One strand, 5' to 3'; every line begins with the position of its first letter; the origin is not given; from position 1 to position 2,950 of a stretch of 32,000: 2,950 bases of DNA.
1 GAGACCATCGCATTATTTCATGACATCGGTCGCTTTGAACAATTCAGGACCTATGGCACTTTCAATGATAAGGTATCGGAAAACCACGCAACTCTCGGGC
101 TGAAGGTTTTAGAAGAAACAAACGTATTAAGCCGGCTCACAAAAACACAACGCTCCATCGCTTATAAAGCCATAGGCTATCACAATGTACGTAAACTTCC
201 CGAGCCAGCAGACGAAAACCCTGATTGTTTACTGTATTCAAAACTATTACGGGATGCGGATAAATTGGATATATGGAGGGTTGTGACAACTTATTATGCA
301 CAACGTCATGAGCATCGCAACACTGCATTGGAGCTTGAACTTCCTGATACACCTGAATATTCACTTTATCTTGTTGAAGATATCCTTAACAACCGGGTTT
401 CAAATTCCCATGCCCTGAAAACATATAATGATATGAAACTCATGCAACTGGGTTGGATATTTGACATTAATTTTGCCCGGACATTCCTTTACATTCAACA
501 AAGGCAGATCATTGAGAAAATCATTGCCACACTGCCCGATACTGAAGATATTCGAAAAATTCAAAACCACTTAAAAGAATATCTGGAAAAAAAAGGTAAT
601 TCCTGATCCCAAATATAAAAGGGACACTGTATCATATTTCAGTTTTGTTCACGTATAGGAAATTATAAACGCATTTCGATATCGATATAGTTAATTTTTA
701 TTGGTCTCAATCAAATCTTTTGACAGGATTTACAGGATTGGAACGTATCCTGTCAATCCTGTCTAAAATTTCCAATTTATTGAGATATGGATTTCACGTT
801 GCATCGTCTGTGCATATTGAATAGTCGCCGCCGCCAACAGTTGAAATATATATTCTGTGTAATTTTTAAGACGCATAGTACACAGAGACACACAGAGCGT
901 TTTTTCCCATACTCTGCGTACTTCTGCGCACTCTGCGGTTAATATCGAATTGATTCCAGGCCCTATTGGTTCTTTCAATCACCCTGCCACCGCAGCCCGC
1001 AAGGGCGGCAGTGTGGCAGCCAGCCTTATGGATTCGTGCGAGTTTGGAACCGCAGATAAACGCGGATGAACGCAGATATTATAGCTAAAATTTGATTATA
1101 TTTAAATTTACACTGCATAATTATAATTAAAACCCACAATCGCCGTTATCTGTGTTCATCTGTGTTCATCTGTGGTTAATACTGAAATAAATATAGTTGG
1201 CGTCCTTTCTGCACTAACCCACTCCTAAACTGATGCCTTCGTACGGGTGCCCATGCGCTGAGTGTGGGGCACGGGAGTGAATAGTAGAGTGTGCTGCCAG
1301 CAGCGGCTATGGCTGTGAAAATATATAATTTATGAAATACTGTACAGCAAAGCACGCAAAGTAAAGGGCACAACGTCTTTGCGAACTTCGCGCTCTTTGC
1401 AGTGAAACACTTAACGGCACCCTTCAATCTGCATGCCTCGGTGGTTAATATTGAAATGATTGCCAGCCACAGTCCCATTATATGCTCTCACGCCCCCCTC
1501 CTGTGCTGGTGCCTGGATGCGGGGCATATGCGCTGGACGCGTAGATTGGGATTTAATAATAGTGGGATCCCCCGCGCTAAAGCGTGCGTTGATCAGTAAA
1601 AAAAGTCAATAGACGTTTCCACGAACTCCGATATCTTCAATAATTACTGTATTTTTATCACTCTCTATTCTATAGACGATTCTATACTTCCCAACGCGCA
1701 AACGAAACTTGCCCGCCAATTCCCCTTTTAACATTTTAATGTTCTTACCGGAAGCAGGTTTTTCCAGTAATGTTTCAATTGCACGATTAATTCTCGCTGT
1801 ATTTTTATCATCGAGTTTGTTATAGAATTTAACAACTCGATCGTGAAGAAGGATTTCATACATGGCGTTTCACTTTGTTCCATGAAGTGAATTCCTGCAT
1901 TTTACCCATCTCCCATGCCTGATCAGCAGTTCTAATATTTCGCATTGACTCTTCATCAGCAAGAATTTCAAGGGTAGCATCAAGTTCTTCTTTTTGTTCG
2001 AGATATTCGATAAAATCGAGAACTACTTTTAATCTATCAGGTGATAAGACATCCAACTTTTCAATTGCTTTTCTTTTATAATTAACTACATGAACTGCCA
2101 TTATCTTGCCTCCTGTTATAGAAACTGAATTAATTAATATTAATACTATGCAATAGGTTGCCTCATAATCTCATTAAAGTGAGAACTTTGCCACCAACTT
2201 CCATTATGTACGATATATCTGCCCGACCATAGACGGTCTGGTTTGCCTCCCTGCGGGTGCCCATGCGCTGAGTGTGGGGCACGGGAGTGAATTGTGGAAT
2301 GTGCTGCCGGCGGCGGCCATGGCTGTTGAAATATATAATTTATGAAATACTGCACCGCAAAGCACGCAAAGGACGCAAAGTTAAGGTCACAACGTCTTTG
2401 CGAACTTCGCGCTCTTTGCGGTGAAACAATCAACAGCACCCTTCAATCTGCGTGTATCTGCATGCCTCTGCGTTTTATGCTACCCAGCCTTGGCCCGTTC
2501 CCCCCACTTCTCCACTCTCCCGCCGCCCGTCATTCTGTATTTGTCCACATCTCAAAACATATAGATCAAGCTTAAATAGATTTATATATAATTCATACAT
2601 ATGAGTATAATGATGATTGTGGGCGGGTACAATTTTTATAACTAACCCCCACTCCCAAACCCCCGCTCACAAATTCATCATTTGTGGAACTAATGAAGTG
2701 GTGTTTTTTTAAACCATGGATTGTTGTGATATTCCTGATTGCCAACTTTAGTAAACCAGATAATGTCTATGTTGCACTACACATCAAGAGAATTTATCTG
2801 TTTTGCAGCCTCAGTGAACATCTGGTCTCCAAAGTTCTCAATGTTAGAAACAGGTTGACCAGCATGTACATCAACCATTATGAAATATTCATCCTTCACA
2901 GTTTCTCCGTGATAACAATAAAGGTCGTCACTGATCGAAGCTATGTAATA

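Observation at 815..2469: Same-orientation ~200-bp repeats bracket the RelE/antitoxin cassette in a repeat-cassette-repeat array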

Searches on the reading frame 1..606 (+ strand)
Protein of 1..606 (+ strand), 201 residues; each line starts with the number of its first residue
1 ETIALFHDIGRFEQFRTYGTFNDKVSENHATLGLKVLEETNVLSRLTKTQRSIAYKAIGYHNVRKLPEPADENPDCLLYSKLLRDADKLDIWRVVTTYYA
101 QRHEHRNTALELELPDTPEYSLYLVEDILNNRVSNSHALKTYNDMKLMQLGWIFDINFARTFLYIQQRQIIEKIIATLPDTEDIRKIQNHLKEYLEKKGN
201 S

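Call 11: search_protein_families(library=pfam, proteins=[window:1-606:+], max_evalue=0.01)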
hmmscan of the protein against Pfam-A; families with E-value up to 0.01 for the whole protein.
window:1-606:+ (201 aa): 1 family
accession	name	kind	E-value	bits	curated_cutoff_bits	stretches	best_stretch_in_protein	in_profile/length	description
PF01966.28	HD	-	1.6e-05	25.6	22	1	2-90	29-114/116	HD domain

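Call 72: find_homologous_proteins(query=window:1-603:+, max_evalue=1e-20)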
Query window:1-603:+ (201 aa): 3251 proteins with E <= 1e-20 among 3416 candidates; the best 120 are listed.
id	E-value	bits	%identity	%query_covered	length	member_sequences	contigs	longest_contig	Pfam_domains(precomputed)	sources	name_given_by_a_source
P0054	2.4e-122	424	95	100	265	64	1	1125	PF01966.29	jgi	-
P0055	1.1e-119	415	92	100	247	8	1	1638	PF01966.29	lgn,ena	-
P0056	1.4e-119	415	93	100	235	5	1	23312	PF01966.29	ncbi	-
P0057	2.7e-118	410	92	100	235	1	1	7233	PF01966.29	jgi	-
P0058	1.1e-116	405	90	100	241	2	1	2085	PF01966.29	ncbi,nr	ncbi:MAG: HD domain-containing protein [Candidatus Atribacteria bacterium]|nr:MAG: HD domain-contain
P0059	8.5e-116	402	90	100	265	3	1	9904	PF01966.29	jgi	-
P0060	4.4e-115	400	89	100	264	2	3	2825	PF01966.29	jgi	-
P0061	5.1e-113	393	89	99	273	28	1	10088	PF01966.29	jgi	-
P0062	1.8e-112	391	87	100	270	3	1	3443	PF01966.29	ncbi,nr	ncbi:MAG: HD domain-containing protein [Euryarchaeota archaeon]|nr:HD domain-containing protein [Eur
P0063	5.7e-111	387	87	99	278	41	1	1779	PF01966.29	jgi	-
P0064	1.8e-110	385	88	97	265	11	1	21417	PF01966.29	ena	-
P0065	2.3e-110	385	87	99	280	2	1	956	PF01966.29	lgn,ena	-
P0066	6.8e-110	383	86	99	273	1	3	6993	PF01966.29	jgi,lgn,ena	-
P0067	1.1e-107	376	83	99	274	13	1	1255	PF01966.29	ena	-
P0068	2.6e-107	375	84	100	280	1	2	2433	PF01966.29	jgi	jgi:putative nucleotidyltransferase with HDIG domain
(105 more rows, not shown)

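Call 73: find_encoding_contigs(protein=P0056, flank=6000, max_places=3)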
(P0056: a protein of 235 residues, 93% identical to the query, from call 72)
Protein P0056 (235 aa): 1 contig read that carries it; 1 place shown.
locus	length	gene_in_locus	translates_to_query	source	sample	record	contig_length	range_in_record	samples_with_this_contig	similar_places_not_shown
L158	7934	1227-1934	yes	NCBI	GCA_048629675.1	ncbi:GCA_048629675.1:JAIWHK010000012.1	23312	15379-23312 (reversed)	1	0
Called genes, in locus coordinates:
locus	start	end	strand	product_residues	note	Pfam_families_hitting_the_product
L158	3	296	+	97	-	?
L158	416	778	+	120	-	-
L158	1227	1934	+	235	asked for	PF01966:HD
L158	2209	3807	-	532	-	PF06418:CTP_synth_N, PF00117:GATase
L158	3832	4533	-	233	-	PF24368:DUF7524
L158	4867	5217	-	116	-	PF10621:FpoO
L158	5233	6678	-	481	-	PF00361:Proton_antipo_M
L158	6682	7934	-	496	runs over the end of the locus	PF00361:Proton_antipo_M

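Call 74: find_encoding_contigs(protein=P0059, flank=6000, max_places=3)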
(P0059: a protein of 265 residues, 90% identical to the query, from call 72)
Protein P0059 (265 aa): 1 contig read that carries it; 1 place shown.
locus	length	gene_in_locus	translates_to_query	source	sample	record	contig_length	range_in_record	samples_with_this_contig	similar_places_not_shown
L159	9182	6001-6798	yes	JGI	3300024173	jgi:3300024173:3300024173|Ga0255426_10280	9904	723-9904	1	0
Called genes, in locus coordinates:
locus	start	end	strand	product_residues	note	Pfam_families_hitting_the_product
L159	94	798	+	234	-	PF02463:SMC_N (faint), PF00005:ABC_tran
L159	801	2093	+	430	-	PF07705:CARDB (faint), PF10633:NPCBM_assoc (faint)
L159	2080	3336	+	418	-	PF12704:MacB_PCD, PF02687:FtsX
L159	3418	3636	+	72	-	-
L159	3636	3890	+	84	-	PF05016:ParE_toxin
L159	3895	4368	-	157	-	PF19480:DUF6016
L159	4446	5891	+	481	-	PF01554:MatE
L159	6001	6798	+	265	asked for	PF01966:HD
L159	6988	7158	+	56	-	-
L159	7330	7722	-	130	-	-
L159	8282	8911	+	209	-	PF00708:Acylphosphatase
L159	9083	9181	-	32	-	?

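Call 75: find_encoding_contigs(protein=P0064, flank=6000, max_places=3)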
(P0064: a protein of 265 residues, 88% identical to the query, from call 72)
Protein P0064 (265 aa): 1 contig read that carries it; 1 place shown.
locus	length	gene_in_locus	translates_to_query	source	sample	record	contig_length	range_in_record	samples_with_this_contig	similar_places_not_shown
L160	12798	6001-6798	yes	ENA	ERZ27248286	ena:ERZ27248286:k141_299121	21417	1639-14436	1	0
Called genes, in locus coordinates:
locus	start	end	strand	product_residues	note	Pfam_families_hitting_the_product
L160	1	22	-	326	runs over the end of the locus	PF00490:ALAD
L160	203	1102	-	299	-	PF00293:NUDIX, PF01980:TrmO_N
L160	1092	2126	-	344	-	PF27313:AF_0136_C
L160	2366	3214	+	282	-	PF06550:SPP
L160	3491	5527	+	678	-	PF03030:H_PPase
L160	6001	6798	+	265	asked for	PF01966:HD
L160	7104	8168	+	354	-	PF26356:Pelota_N, PF03464:eRF1_2, PF03465:eRF1_3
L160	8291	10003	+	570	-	PF00749:tRNA-synt_1c, PF03950:tRNA-synt_1c_C, PF20974:tRNA-synt_1c_C2 (weak)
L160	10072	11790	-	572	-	PF00501:AMP-binding, PF13193:AMP-binding_C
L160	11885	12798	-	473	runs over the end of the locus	PF13230:GATase_4 (weak), PF13522:GATase_6, PF13537:GATase_7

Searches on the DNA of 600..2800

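Call 5: search_rna_families(source=window, start=600, end=2800, threshold=evalue, max_evalue=5, show_alignments=3)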
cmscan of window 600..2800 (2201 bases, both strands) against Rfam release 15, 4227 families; matches with E-value up to 5: 12.
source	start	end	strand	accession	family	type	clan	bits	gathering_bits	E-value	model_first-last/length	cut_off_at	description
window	1053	1173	-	RF04208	MIR8742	Gene; miRNA;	-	28.7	130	0.002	1-131/131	no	MIR8742 microRNA precursor family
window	1052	1172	+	RF04208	MIR8742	Gene; miRNA;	-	25.4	130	0.017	1-131/131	no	MIR8742 microRNA precursor family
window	1041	1190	+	RF03338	MIR4416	Gene; miRNA;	-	24.8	70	0.019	1-147/147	no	MIR4416 microRNA precursor family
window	1591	1665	-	RF01188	snR56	Gene; snRNA; snoRNA; CD-box;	CL00049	23.4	54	2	1-84/84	no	Small nucleolar RNA snR56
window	1018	1201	+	RF04139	MIR841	Gene; miRNA;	-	18.8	200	1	1-212/212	no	MIR841 microRNA precursor family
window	1047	1178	-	RF03714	MIR774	Gene; miRNA;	-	18.5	80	3.8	1-98/98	no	MIR774 microRNA precursor family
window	1838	1902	+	RF01526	ceN106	Gene; snRNA; snoRNA; CD-box;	-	18.4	60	1.8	1-77/77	no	C. elegans snoRNA ceN106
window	716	769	+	RF03781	mir-4524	Gene; miRNA;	-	18.3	68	1.8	1-84/84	no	mir-4524 microRNA precursor family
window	1045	1180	+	RF04210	MIR8643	Gene; miRNA;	-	18.3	135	2.2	1-150/150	no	MIR8643 microRNA precursor family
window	1042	1186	+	RF03517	MIR5225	Gene; miRNA;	-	17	72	2.5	1-126/126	no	MIR5225 microRNA precursor family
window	2501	2587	+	RF01986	ZEB2_AS1_3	Gene; lncRNA;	-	14.7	55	4.6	1-100/100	no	ZEB2 antisense RNA 1 conserved region 3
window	2685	2800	+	RF01295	SCARNA7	Gene; snRNA; snoRNA; scaRNA;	-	12.1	65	3.4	1-121/330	3'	Small Cajal body-specific RNA 7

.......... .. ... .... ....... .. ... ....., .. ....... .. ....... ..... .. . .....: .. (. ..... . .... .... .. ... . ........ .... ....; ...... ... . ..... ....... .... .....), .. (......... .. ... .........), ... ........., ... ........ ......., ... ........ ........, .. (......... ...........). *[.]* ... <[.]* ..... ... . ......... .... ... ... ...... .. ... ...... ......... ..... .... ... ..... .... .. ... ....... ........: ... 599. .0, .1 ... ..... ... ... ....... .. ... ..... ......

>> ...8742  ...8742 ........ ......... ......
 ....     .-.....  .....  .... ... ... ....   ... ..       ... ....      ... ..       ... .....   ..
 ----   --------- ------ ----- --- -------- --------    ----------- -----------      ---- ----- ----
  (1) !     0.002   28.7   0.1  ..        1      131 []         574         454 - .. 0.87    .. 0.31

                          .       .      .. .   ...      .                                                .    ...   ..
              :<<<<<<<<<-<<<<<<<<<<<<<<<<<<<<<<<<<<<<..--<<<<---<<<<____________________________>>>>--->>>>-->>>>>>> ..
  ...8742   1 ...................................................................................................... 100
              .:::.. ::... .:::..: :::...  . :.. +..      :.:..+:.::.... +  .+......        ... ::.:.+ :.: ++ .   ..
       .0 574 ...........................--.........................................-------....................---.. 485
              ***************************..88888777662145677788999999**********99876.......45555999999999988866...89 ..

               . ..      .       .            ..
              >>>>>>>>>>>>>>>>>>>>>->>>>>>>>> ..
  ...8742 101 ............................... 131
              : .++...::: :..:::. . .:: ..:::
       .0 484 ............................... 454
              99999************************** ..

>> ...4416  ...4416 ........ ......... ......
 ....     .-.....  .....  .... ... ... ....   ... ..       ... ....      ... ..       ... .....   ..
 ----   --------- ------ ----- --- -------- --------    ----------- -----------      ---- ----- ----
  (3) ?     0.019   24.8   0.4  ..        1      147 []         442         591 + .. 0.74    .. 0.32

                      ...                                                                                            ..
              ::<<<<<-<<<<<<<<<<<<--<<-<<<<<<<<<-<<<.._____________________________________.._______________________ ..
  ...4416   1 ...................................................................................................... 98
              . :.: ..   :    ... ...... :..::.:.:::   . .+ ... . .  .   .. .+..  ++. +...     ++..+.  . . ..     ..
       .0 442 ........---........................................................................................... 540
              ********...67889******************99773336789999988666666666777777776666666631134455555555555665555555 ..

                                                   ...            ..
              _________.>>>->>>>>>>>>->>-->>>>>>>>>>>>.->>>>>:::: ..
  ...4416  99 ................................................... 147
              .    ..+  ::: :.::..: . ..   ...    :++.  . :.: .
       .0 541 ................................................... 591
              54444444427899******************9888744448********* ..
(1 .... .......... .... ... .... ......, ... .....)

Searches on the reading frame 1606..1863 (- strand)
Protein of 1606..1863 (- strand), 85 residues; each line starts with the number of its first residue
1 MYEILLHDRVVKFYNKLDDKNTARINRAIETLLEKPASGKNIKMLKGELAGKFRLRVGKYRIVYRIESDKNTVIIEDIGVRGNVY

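Call 11: search_protein_families(library=pfam, proteins=[window:1606-1863:-], max_evalue=0.01)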
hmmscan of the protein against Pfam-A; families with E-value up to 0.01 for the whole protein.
window:1606-1863:- (85 aa): 3 families
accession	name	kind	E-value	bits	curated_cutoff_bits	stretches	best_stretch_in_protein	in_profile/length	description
PF05016.21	ParE_toxin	-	5.6e-10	40.1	23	1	10-81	7-85/89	ParE toxin of type II toxin-antitoxin system, parDE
PF15781.12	ParE-like_toxin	-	4.2e-08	33.5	28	1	7-85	4-83/87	ParE-like toxin of type II bacterial toxin-antitoxin system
PF06769.20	YoeB_toxin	-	8.8e-05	22.9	27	1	12-74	10-74/80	YoeB-like toxin of bacterial type II toxin-antitoxin system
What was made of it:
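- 1577..2256 (-): Discrete ~680-bp TA cassette: own AT-rich promoter region, antitoxin (1856-2101), ParE/RelE toxin (1606-1863), and a ~30-nt 3' tail. Pfam ParE_toxin 5.6e-10 (call 11).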

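Call 12: find_encoding_contigs(protein=window:1606-1863:-, flank=10000, max_places=10)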
Protein window:1606-1863:- (85 aa): 5 contigs read that carry it; 5 places shown.
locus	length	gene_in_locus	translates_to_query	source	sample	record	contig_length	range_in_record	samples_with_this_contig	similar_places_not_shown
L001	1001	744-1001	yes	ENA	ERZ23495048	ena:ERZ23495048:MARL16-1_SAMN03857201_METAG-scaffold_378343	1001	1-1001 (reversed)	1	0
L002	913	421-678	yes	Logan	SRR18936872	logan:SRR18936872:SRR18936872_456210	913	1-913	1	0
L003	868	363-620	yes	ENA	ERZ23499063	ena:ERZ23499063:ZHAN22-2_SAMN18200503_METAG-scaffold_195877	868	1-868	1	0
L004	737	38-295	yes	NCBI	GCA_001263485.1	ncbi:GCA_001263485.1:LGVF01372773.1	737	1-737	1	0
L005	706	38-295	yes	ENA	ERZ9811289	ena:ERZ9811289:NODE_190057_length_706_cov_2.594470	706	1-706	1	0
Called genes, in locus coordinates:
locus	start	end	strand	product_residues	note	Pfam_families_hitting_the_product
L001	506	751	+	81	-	-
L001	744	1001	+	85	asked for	PF05016:ParE_toxin, PF15781:ParE-like_toxin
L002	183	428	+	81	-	-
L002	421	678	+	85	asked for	PF05016:ParE_toxin, PF15781:ParE-like_toxin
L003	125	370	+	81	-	-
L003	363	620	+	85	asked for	PF05016:ParE_toxin, PF15781:ParE-like_toxin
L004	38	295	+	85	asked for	PF05016:ParE_toxin, PF15781:ParE-like_toxin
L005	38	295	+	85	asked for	PF05016:ParE_toxin, PF15781:ParE-like_toxin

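Call 91: find_homologous_proteins(query=window:1606-1863:-, max_evalue=1e-8)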
Query window:1606-1863:- (85 aa): 36 proteins with E <= 1e-8 among 37 candidates.
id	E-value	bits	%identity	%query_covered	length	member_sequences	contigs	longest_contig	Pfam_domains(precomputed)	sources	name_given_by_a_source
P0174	2.8e-45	169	96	100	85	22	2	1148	PF15781.13,PF05016.22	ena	-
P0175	1.8e-43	164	93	100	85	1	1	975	PF15781.13,PF05016.22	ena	-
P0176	2.8e-40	153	89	100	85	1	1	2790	PF15781.13,PF05016.22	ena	-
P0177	4.7e-40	153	87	100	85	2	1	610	PF05016.22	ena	-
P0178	8.0e-40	152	85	100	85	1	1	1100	PF15781.13,PF05016.22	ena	-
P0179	1.2e-39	151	85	100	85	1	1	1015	PF15781.13,PF05016.22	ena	-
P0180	1.3e-39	151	88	100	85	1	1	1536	PF15781.13,PF05016.22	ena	-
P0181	3.5e-38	147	82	100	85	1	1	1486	PF15781.13,PF05016.22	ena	-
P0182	5.7e-38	146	82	100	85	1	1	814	PF15781.13,PF05016.22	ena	-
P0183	6.1e-38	146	82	100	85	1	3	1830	PF06769.21,PF15781.13,PF05016.22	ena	-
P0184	6.8e-38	146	82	100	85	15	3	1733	PF15781.13,PF05016.22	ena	-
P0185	8.7e-38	146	82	100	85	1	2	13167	PF06769.21,PF15781.13,PF05016.22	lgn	-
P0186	1.5e-37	145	81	100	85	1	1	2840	PF15781.13,PF05016.22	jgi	-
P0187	1.6e-37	145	80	100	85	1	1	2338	PF15781.13,PF05016.22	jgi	-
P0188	2.2e-37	144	80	100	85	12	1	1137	PF06769.21,PF15781.13,PF05016.22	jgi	jgi:mRNA interferase RelE/StbE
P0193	1.7e-36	141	80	100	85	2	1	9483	PF15781.13,PF05016.22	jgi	-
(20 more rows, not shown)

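Call 92: find_encoding_contigs(protein=P0176, flank=3000, max_places=2)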
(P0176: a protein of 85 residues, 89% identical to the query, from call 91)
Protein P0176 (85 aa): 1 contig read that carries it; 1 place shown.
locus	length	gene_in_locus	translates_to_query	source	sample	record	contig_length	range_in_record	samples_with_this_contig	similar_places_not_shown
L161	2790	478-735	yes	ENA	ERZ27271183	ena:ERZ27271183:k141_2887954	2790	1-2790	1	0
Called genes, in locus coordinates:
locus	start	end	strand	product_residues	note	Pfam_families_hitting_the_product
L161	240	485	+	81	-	-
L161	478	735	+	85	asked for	PF05016:ParE_toxin, PF15781:ParE-like_toxin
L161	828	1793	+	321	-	PF01370:Epimerase, PF04321:RmlD_sub_bind, PF05368:NmrA (weak), PF16363:GDP_Man_Dehyd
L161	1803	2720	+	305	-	PF01073:3Beta_HSD, PF01370:Epimerase, PF02719:Polysacc_synt_2, PF04321:RmlD_sub_bind, PF05368:NmrA, PF07993:NAD_binding_4, PF16363:GDP_Man_Dehyd, PF13460:NAD_binding_10, +2 more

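Call 93: find_encoding_contigs(protein=P0185, flank=4000, max_places=2)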
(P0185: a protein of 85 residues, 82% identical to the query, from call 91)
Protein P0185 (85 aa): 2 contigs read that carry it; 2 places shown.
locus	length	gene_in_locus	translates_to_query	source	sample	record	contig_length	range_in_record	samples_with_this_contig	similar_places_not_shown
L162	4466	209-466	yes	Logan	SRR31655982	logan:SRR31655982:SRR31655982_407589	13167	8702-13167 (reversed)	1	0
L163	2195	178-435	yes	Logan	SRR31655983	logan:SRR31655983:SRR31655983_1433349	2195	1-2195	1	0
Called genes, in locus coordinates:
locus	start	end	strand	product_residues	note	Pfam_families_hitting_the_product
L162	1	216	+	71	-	?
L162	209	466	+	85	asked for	PF05016:ParE_toxin, PF15781:ParE-like_toxin (weak), PF06769:YoeB_toxin (weak)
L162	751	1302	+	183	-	PF00908:dTDP_sugar_isom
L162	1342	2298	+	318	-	PF01073:3Beta_HSD, PF01370:Epimerase, PF02719:Polysacc_synt_2, PF04321:RmlD_sub_bind, PF07993:NAD_binding_4, PF13460:NAD_binding_10, PF16363:GDP_Man_Dehyd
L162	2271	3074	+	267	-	PF01370:Epimerase, PF04321:RmlD_sub_bind, PF16363:GDP_Man_Dehyd (weak), PF02719:Polysacc_synt_2 (faint)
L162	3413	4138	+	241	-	PF00483:NTP_transferase, PF12804:NTP_transf_3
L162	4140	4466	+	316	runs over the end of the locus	PF01073:3Beta_HSD, PF01370:Epimerase, PF02719:Polysacc_synt_2, PF04321:RmlD_sub_bind, PF08659:KR (weak), PF13460:NAD_binding_10 (weak), PF16363:GDP_Man_Dehyd, PF07993:NAD_binding_4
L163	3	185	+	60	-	?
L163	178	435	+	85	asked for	PF05016:ParE_toxin, PF15781:ParE-like_toxin (weak), PF06769:YoeB_toxin (weak)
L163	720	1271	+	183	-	PF00908:dTDP_sugar_isom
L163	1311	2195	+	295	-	?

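Call 94: find_encoding_contigs(protein=P0193, flank=4000, max_places=2)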
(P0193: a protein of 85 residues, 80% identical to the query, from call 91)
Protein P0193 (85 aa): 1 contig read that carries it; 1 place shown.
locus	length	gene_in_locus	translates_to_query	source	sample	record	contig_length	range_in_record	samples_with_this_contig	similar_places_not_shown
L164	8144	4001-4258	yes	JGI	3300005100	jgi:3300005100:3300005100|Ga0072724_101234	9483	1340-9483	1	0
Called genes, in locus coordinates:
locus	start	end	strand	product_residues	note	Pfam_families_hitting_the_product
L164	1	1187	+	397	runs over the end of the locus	PF00909:Ammonium_transp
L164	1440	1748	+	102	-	PF01257:2Fe-2S_thioredx (weak), PF06999:Suc_Fer-like (faint)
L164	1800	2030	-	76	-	-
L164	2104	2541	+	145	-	PF01638:HxlR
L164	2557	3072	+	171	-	PF14512:TM1586_NiRdase, PF00881:Nitroreductase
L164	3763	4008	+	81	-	-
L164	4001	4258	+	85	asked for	PF05016:ParE_toxin, PF15781:ParE-like_toxin (weak)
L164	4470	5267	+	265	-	PF00708:Acylphosphatase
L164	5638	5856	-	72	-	PF21748:UPF0150, PF15919:HicB_lk_antitox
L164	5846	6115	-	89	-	-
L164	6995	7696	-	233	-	PF00708:Acylphosphatase, PF06825:HSBP1 (faint), PF07889:DUF1664 (faint)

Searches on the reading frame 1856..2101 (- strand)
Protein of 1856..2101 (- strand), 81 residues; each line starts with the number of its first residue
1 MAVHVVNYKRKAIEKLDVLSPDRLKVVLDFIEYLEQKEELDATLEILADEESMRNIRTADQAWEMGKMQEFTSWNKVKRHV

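Call 11: search_protein_families(library=pfam, proteins=[window:1856-2101:-], max_evalue=0.01)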
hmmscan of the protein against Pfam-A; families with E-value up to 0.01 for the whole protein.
window:1856-2101:- (81 aa): 1 family
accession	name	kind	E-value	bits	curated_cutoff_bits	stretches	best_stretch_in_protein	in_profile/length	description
PF10047.15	DUF2281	-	0.00038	21.5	26.5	1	13-41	3-29/64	Protein of unknown function (DUF2281)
